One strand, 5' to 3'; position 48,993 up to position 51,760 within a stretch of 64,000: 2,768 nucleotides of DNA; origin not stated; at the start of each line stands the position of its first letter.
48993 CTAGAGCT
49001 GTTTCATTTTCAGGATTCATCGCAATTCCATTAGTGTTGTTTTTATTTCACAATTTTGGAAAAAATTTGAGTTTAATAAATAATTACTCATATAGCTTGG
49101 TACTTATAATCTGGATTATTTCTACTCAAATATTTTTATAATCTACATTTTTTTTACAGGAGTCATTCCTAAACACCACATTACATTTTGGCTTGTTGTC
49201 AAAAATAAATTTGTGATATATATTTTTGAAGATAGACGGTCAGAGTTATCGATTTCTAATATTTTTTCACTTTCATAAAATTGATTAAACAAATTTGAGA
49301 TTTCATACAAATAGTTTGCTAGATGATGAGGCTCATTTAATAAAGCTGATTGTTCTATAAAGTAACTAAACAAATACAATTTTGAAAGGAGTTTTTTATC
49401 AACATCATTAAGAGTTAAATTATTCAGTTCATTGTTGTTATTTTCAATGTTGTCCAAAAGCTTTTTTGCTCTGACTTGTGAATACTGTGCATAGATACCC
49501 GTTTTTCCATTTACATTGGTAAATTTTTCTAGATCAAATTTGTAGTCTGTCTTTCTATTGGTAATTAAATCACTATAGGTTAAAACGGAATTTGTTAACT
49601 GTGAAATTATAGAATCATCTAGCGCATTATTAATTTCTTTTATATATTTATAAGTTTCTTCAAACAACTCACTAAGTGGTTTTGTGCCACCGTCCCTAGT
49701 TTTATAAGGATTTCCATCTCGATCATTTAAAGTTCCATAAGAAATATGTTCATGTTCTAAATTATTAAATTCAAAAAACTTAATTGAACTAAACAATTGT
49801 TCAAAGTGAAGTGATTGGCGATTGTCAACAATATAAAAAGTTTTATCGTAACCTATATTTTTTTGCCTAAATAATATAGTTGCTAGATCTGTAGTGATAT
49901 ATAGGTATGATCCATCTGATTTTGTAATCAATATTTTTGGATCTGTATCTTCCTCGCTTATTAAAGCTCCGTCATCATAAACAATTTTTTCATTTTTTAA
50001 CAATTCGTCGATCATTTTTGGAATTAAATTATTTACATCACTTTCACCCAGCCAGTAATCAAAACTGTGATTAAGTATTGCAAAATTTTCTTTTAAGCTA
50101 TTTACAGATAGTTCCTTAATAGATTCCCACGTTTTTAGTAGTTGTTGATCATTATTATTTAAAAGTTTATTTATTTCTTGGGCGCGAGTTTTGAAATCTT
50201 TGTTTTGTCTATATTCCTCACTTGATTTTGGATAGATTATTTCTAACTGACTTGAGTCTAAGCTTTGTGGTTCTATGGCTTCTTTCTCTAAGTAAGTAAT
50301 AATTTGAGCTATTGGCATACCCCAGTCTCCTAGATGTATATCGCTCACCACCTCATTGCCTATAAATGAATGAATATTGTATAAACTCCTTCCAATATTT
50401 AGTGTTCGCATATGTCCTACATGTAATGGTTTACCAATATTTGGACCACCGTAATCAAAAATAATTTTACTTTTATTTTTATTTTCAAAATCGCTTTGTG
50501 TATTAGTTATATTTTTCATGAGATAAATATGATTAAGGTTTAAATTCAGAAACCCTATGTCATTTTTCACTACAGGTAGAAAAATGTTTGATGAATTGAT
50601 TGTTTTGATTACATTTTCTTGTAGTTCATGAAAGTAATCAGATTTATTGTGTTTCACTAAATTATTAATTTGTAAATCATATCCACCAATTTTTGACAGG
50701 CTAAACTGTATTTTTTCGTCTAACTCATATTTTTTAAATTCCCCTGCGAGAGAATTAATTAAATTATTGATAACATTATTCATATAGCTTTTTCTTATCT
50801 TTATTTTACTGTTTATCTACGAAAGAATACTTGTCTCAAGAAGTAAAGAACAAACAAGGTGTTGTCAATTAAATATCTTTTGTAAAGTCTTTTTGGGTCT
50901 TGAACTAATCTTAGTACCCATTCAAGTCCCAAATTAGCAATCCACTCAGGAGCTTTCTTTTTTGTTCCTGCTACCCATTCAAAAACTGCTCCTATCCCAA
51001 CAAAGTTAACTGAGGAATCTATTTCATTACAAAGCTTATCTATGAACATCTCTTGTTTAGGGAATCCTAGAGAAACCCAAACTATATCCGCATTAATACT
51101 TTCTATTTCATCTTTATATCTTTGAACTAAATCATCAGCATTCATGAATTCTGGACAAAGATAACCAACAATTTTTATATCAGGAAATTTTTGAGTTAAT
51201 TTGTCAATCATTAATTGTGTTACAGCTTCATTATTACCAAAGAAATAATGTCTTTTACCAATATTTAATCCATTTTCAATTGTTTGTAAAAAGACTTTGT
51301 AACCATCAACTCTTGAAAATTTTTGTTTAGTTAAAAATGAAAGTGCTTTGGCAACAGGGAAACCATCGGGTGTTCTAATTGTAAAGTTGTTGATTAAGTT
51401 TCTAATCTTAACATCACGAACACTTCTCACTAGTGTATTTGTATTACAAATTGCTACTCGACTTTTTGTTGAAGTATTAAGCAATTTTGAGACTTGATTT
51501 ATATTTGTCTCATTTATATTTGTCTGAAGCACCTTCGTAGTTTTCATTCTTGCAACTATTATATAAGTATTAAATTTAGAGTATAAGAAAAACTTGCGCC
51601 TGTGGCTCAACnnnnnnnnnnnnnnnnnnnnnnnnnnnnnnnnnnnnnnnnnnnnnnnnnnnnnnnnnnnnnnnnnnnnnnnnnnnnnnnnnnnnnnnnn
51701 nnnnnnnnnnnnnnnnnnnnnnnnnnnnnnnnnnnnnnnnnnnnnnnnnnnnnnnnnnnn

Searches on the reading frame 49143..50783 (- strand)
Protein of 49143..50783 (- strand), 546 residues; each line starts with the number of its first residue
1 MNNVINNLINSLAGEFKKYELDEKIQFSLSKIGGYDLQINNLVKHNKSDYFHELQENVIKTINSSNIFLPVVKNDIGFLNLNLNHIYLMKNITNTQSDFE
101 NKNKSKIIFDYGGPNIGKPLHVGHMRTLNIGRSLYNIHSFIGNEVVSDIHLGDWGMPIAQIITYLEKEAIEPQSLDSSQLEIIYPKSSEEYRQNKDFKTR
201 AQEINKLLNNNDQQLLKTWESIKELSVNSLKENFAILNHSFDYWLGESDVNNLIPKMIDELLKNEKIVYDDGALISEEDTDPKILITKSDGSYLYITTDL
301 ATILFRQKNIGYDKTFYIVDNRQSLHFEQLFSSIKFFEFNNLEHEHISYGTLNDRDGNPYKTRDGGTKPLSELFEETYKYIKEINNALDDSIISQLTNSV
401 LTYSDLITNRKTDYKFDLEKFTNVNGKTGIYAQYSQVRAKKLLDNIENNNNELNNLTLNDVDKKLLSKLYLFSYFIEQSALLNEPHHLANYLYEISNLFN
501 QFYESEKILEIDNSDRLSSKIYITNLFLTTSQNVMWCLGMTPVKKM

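Call 52: search_protein_families(library=pfam, proteins=[window:49143-50783:-], max_evalue=0.00001)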
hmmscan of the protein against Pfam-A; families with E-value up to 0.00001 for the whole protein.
window:49143-50783:- (546 aa): 2 families
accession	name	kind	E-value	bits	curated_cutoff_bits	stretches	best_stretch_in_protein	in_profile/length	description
PF00750.26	tRNA-synt_1d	-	1.9e-60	205.1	23.3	1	96-417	11-348/349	tRNA synthetases class I (R), catalytic domain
PF05746.21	DALR_1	-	6e-18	65.5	22.3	1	433-546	2-117/117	DALR anticodon binding domain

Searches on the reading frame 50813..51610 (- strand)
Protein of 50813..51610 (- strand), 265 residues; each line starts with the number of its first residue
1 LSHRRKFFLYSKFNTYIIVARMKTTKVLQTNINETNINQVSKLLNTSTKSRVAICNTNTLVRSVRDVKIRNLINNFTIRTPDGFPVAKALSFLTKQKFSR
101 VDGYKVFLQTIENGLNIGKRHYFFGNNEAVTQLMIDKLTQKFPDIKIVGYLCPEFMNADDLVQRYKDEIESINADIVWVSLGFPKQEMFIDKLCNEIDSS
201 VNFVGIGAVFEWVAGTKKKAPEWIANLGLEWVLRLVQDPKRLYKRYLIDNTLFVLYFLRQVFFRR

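Call 52: search_protein_families(library=pfam, proteins=[window:50813-51610:-], max_evalue=0.00001)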
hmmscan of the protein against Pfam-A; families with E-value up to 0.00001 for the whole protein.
window:50813-51610:- (265 aa): 1 family
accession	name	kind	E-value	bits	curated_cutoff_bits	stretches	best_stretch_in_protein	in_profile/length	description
PF03808.19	Glyco_tran_WecG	-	3.6e-43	147.7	27.4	1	78-246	3-168/168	Glycosyl transferase WecG/TagA/CpsF family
